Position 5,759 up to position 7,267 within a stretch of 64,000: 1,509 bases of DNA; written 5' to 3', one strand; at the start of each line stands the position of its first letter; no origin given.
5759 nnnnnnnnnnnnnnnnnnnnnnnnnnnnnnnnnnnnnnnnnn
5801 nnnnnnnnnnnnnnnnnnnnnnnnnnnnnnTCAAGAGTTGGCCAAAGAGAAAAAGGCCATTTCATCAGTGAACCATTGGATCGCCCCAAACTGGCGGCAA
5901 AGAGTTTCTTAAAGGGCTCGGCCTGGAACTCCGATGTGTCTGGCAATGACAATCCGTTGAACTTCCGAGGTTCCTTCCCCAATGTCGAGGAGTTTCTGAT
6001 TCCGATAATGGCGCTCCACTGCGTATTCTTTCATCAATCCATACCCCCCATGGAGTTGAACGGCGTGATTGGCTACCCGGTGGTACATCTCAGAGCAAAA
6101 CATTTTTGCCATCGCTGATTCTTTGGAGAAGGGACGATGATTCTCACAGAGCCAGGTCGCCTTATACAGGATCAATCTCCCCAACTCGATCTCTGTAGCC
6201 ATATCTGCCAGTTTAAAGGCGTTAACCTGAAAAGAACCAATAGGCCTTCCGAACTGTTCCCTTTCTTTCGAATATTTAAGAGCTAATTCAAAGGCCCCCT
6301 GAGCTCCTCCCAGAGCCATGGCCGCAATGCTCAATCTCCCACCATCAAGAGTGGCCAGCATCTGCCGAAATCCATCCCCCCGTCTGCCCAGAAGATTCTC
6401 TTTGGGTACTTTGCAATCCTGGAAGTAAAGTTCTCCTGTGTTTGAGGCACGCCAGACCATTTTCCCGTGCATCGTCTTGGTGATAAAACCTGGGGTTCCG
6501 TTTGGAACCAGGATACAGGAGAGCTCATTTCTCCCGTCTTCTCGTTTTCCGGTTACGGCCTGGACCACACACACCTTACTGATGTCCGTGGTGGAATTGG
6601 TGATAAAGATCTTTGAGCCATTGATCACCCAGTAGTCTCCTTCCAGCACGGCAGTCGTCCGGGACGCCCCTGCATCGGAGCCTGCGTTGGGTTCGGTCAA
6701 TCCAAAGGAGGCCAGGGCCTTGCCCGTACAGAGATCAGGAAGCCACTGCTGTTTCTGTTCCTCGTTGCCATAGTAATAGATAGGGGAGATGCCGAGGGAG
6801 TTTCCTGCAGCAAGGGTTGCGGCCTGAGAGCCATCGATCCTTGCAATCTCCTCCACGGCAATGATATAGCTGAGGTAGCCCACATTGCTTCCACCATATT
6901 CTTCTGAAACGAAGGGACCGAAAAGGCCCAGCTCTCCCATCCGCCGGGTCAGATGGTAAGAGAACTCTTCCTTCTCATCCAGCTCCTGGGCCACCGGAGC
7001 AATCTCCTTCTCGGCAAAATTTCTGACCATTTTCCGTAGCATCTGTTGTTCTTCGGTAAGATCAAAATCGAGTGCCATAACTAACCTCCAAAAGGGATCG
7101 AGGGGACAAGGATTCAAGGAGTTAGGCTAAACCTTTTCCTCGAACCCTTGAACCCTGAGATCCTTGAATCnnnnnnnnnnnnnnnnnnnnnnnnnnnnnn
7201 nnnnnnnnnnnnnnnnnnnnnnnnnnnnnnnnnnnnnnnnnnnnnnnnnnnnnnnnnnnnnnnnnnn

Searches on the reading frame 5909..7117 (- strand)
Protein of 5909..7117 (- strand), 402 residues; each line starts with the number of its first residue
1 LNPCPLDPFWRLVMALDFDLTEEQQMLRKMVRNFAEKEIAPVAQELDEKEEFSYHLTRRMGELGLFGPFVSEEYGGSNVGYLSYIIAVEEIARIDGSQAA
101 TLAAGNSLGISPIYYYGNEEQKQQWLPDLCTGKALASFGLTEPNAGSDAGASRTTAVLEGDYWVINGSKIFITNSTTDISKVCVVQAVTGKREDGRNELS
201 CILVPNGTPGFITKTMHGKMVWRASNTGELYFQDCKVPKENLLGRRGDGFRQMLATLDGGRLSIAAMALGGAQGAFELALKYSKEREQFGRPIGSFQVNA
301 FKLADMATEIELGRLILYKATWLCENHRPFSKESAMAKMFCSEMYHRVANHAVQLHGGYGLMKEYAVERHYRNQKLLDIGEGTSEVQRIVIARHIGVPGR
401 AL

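Call 34: search_protein_families(library=pfam, proteins=[window:5909-7117:-], max_evalue=0.0001)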
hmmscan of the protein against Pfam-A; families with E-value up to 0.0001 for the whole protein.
window:5909-7117:- (402 aa): 4 families
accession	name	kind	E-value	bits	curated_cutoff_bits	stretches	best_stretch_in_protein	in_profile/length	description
PF00441.29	Acyl-CoA_dh_1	-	2.1e-52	177.7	22.4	1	247-395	1-149/150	Acyl-CoA dehydrogenase, C-terminal domain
PF02771.21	Acyl-CoA_dh_N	-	8.8e-41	139.3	22.9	1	21-133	1-113/113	Acyl-CoA dehydrogenase, N-terminal domain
PF02770.24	Acyl-CoA_dh_M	-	9.5e-22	77.4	33.3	1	137-235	1-97/97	Acyl-CoA dehydrogenase, middle domain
PF08028.16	Acyl-CoA_dh_2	-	2.8e-16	60.5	22.7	1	263-374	2-123/134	Acyl-CoA dehydrogenase, C-terminal domain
